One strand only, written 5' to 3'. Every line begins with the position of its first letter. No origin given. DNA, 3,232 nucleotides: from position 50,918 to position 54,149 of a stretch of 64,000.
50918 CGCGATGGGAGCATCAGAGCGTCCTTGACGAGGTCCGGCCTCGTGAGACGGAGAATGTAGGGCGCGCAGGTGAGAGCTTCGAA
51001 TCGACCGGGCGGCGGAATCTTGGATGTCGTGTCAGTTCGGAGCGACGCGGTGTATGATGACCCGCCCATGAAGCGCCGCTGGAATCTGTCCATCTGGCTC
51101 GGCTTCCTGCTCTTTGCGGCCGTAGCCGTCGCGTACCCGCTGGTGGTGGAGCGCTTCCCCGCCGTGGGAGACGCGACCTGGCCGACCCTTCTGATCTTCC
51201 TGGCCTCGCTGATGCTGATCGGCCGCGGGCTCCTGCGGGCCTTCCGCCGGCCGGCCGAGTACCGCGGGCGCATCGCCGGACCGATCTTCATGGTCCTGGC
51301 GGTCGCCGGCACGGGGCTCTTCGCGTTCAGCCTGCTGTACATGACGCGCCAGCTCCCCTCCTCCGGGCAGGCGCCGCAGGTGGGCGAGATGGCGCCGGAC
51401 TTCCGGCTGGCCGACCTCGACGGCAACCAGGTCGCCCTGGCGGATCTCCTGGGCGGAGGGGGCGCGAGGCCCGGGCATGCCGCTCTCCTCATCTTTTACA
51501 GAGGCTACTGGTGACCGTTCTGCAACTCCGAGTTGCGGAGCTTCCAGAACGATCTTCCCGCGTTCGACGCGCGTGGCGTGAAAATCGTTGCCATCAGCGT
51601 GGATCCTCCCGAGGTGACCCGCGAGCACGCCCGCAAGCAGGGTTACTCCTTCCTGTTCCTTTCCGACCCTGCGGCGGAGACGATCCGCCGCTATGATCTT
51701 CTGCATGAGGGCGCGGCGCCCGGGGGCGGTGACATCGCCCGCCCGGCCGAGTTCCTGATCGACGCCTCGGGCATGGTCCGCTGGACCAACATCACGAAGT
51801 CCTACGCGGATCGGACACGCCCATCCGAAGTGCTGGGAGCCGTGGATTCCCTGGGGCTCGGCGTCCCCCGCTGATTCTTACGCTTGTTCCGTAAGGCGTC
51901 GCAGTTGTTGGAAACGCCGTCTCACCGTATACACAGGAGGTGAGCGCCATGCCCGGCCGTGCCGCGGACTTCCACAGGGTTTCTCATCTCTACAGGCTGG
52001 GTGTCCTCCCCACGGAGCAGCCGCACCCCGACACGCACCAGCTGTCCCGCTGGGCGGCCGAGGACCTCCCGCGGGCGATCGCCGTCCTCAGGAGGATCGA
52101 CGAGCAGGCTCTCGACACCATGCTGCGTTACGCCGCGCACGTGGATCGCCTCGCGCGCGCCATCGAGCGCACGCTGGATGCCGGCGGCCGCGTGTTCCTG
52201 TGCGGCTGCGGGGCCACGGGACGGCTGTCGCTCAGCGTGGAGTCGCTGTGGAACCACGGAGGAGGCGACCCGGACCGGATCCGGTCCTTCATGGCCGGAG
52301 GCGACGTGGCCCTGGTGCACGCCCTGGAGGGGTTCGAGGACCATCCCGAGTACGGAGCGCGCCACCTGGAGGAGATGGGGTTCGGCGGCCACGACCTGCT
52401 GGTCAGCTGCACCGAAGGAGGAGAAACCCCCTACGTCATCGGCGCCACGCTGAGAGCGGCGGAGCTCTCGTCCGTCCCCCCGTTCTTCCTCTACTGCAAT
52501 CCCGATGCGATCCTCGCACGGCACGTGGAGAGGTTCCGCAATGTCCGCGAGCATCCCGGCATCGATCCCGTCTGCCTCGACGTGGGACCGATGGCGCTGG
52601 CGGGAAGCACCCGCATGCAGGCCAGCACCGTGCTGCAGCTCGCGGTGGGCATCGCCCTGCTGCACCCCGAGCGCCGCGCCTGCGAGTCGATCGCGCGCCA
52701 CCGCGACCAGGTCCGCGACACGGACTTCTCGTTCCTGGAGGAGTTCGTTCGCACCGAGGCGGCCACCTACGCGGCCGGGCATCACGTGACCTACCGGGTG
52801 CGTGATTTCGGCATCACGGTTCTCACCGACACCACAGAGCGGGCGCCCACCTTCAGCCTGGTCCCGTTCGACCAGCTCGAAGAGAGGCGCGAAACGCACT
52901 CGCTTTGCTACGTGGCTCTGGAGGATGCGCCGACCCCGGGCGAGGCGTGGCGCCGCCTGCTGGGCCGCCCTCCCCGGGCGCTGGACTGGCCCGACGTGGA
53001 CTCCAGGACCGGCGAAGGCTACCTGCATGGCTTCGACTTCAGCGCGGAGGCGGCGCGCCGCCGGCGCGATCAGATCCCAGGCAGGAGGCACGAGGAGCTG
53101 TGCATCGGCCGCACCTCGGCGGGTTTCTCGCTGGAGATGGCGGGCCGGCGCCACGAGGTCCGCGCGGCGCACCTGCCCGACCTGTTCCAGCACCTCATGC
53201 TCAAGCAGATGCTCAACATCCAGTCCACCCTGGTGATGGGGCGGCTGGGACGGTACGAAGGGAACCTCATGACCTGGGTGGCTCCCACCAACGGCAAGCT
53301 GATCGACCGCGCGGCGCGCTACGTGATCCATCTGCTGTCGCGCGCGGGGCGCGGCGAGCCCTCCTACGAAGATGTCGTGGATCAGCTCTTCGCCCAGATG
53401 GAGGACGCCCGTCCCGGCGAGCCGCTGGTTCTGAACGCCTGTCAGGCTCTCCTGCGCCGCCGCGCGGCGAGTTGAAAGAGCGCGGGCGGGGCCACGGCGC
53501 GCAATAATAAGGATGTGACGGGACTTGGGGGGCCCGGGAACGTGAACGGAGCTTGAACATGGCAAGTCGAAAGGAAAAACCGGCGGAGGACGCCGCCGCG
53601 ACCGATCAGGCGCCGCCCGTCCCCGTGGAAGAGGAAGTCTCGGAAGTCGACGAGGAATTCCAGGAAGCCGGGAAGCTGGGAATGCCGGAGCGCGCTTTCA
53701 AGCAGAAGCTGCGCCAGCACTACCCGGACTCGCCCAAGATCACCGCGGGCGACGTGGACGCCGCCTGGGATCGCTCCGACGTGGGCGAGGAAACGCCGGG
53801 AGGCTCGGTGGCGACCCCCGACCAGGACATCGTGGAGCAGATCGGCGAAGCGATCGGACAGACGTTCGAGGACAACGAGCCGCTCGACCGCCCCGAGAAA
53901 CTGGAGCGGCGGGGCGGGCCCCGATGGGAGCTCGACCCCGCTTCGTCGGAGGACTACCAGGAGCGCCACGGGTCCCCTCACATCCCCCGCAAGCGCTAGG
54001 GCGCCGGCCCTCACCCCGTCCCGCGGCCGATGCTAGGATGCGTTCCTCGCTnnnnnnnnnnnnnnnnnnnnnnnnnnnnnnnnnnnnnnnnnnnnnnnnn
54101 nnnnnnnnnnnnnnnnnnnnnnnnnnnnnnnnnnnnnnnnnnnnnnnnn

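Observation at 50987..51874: In-frame TGA at the catalytic Cys position of a redoxin WCxxC motif: candidate UxxC selenoprotein with downstream hairpin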

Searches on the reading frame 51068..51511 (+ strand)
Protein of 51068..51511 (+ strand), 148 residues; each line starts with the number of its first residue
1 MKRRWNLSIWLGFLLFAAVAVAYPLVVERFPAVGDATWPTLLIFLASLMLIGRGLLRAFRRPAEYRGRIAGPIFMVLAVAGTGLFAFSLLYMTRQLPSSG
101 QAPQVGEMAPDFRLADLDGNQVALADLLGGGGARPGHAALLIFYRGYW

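Call 80: search_protein_representatives(protein=window:51068-51511:+)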
Query: 148 residues. Proteins with E-value up to 0.001 (for the whole library): 451; up to 1e-10: 160; up to 1e-30: 7. The best 150 are listed.
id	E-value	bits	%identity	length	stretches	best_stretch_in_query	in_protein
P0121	3.6e-42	160.4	55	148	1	1-148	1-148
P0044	6.9e-41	156.3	53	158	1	1-148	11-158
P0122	2.3e-40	154.6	55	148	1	1-148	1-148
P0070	1.1e-35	139.4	51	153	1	1-148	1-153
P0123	1.2e-34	136.0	49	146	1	1-148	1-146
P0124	5.7e-32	127.3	47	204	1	3-148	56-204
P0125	3.5e-31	124.8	44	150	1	1-148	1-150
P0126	2.5e-30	122.0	46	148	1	1-148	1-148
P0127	5.8e-27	111.1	49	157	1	3-148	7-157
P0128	1.2e-26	110.0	43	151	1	2-148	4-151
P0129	2.3e-25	105.9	42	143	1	1-148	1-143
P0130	4.4e-25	105.0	54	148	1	1-102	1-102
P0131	5.0e-25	104.8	46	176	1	6-126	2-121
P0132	7.4e-25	104.2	43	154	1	4-148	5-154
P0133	7.7e-25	104.2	43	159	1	1-148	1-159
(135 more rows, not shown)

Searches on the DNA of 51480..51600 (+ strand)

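Call 33: search_rna_families(source=window, start=51480, end=51600, threshold=evalue, max_evalue=10, show_alignments=3)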
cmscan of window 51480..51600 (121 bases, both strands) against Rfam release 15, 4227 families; matches with E-value up to 10: 4.
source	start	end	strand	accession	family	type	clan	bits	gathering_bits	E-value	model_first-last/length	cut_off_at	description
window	51567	51600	+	RF00722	mir-451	Gene; miRNA;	-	13.1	66.5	2.2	1-34/71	3'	mir-451 microRNA precursor family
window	51495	51531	+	RF02308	TtnuCD34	Gene; snRNA; snoRNA; CD-box;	-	11.4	80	6.2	29-64/64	no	Tetrahymena snoRNA TtnuCD34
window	51487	51553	+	RF02219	ZNRD1-AS1_2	Gene; lncRNA;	-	10.3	60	1.8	1-76/76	no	ZNRD1 antisense RNA 1 conserved region 2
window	51480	51565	+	RF01946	KCNQ1OT1_1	Gene; lncRNA;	-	4.3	70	1.8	374-464/464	5'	KCNQ1 overlapping transcript 1 conserved region 1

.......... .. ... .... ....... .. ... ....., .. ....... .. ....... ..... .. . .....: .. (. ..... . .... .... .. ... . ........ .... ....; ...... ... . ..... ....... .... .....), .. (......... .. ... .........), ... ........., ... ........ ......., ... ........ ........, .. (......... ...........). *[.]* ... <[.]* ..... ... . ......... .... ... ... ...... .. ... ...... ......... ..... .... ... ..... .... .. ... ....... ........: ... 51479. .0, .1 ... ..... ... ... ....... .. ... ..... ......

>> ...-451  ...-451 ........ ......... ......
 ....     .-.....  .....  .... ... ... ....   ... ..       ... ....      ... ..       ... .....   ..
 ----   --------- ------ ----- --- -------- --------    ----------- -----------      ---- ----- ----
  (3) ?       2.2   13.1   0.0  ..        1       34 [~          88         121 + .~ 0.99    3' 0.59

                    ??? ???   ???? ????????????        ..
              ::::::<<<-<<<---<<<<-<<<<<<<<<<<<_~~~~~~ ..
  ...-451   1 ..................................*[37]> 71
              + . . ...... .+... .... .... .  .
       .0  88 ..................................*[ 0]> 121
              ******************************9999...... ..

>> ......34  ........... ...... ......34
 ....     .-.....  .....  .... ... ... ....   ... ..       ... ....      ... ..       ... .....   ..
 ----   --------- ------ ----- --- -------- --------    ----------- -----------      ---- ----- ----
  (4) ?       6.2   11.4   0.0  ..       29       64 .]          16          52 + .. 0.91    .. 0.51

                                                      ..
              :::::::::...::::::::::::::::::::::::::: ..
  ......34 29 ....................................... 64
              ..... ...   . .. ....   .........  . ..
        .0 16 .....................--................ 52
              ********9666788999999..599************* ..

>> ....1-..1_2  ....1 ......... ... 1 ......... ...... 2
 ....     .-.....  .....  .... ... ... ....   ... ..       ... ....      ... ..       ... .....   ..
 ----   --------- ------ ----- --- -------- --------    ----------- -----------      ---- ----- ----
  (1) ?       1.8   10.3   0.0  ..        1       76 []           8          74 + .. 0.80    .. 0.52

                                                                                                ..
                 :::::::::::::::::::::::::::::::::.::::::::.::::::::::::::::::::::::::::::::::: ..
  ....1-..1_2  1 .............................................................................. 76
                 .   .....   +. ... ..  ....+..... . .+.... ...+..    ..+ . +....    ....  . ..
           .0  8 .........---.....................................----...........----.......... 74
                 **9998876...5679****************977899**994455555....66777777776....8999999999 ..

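Call 72: build_rna_model(alignment_id=A2, structure=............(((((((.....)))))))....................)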
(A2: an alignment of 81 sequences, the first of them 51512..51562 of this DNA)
Model R1 built from alignment A2 (81 sequences, 51 columns); structure: as given.
model positions 51; base pairs 7; branch points 0; effective number of sequences 9.72; information 1.086 bits per position. Calibrated on 0.2 Mb of random sequence (short: E-values are rough).
structure used (alignment columns):
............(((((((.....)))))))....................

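Call 73: search_with_rna_model(model_id=R1, sources=[window, L081, L083, L084, L085, L086, L087, L088, L089, L090], max_evalue=10)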
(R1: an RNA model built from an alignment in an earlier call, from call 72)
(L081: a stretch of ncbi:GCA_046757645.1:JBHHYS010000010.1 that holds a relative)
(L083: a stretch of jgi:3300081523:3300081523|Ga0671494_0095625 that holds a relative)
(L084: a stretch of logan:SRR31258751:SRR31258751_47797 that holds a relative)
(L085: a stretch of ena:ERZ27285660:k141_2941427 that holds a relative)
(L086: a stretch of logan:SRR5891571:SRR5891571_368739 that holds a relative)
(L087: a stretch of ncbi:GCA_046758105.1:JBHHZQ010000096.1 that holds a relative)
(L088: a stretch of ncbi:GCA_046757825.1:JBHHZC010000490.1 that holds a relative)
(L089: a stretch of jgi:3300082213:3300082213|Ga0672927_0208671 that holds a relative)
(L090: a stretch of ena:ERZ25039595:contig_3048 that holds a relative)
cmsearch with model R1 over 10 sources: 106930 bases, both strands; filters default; matches with E-value up to 10: 12.
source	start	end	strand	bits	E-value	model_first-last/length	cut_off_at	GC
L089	872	922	+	69.8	5.1e-14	1-51/51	no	0.57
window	51512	51562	+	64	1.1e-12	1-51/51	no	0.59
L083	762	812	+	58.4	2.1e-11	1-51/51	no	0.57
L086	1744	1794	+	53.9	2.3e-10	1-51/51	no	0.61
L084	1972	2022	+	46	1.5e-08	1-51/51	no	0.51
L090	10448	10498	+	34.4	6.6e-06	1-51/51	no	0.51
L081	2878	2928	+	29.7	8.1e-05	1-51/51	no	0.65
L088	605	655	+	19.5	0.017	1-51/51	no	0.65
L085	1590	1640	+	12.7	0.64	1-51/51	no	0.63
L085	309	355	-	11.9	0.96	1-51/51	no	0.77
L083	568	626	+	8.8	4.9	1-51/51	no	0.58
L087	349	399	+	8.2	6.9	1-51/51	no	0.55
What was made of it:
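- Covariance-model scores fall from 64 bits to 8-34 bits (call 73).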

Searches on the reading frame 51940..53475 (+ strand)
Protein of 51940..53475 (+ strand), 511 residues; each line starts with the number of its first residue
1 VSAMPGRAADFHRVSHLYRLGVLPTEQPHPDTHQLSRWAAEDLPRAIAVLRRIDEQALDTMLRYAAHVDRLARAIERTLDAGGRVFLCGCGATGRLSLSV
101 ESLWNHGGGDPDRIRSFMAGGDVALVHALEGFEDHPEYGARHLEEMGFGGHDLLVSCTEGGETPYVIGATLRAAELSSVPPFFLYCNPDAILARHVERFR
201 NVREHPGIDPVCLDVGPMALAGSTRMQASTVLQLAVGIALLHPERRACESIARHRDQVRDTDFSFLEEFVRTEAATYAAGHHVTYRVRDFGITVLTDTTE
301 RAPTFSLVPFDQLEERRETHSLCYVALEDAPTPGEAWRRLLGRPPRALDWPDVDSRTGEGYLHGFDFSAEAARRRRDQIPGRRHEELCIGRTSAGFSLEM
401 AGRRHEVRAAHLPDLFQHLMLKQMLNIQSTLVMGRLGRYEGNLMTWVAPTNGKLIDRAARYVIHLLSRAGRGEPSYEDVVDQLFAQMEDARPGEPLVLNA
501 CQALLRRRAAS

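Call 46: search_protein_families(library=pfam, proteins=[window:51940-53475:+], max_evalue=0.00001)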
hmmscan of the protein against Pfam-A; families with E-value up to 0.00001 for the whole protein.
window:51940-53475:+ (511 aa): 1 family
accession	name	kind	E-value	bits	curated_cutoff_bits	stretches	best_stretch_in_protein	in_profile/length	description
PF22645.1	GKRP_SIS_N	-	5.1e-11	42.7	27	1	77-169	11-108/113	Glucokinase regulatory protein N-terminal SIS domain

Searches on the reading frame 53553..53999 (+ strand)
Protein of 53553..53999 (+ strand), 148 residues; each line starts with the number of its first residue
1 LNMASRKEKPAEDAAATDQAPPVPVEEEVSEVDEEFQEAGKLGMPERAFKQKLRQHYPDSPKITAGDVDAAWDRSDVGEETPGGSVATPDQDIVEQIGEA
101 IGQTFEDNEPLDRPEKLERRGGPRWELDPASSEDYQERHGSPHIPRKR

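Call 46: search_protein_families(library=pfam, proteins=[window:53553-53999:+], max_evalue=0.00001)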
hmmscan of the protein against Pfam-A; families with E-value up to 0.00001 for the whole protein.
window:53553-53999:+ (148 aa): 1 family
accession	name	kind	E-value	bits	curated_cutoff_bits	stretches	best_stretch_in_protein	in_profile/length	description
PF19861.4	DUF6335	-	3.1e-31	108.8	25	1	28-139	12-124/124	Family of unknown function (DUF6335)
